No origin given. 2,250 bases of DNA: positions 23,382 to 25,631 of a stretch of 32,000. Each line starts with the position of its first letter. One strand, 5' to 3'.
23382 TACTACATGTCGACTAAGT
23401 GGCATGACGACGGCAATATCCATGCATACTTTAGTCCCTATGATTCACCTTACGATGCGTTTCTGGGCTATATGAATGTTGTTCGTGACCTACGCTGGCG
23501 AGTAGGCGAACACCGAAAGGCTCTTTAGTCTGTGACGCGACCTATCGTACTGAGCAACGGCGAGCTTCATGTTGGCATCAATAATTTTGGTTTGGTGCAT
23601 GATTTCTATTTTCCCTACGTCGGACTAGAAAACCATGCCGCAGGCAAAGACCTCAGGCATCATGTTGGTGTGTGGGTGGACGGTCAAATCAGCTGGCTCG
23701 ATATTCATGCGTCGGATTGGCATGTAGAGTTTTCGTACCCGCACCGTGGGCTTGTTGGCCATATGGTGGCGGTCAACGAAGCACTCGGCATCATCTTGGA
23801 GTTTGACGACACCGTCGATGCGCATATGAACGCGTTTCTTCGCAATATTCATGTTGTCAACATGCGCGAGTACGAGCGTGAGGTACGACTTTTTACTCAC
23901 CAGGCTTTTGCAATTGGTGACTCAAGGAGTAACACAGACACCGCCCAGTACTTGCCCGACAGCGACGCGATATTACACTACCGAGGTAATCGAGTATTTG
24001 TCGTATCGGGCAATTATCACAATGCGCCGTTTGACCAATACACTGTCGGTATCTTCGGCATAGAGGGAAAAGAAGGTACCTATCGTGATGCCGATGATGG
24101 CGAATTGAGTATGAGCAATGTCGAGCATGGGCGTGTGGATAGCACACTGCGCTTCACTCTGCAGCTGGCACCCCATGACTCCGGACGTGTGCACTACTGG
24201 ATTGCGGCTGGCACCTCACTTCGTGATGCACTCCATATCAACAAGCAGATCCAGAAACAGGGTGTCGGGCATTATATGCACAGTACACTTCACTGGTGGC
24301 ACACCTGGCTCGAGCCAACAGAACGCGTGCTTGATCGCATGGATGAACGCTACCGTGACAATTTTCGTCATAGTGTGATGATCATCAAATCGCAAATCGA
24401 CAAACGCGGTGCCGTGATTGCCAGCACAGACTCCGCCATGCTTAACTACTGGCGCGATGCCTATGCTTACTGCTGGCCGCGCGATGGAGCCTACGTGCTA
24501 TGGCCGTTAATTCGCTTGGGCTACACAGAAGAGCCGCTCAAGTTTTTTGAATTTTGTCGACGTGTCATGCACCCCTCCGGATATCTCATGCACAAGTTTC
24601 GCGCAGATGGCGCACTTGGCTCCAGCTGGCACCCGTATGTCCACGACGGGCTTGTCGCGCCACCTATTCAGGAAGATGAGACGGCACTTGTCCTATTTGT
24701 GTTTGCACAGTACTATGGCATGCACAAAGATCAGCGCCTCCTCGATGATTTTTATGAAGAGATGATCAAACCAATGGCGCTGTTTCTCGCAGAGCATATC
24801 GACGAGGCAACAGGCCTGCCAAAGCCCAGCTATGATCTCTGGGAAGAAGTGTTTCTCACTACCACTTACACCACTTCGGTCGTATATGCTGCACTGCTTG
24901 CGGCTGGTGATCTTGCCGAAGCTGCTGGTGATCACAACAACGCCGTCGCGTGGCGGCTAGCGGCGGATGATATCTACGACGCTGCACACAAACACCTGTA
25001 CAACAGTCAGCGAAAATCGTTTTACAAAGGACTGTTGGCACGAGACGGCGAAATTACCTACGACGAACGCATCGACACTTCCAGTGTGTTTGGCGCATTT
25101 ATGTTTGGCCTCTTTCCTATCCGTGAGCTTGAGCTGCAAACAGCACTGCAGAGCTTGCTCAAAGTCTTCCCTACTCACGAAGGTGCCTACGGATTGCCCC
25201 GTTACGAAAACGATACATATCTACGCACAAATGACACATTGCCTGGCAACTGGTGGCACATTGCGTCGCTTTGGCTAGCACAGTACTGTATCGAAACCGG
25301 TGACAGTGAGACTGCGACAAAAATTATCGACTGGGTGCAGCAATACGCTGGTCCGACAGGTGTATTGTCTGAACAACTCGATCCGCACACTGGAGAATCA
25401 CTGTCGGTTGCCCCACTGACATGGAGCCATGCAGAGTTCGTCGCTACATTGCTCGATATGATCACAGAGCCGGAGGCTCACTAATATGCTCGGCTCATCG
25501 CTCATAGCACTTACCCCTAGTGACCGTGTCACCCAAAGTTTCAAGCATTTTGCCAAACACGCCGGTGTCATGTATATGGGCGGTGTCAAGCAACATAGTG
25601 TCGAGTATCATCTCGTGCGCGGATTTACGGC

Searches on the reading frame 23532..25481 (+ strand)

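Call 49: search_protein_families(library=pfam, proteins=[window:23532-25481:+], max_evalue=0.0001)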
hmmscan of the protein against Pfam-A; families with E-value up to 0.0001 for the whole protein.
window:23532-25481:+ (650 aa): 2 families
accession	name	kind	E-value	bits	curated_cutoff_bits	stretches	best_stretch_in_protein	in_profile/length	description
PF00723.27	Glyco_hydro_15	-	6.1e-29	101.6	22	2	274-584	3-327/427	Glycosyl hydrolases family 15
PF22422.2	MGH1-like_GH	-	6.8e-06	26.3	27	1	447-629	175-353/356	Mannosylglycerate hydrolase MGH1-like glycoside hydrolase domain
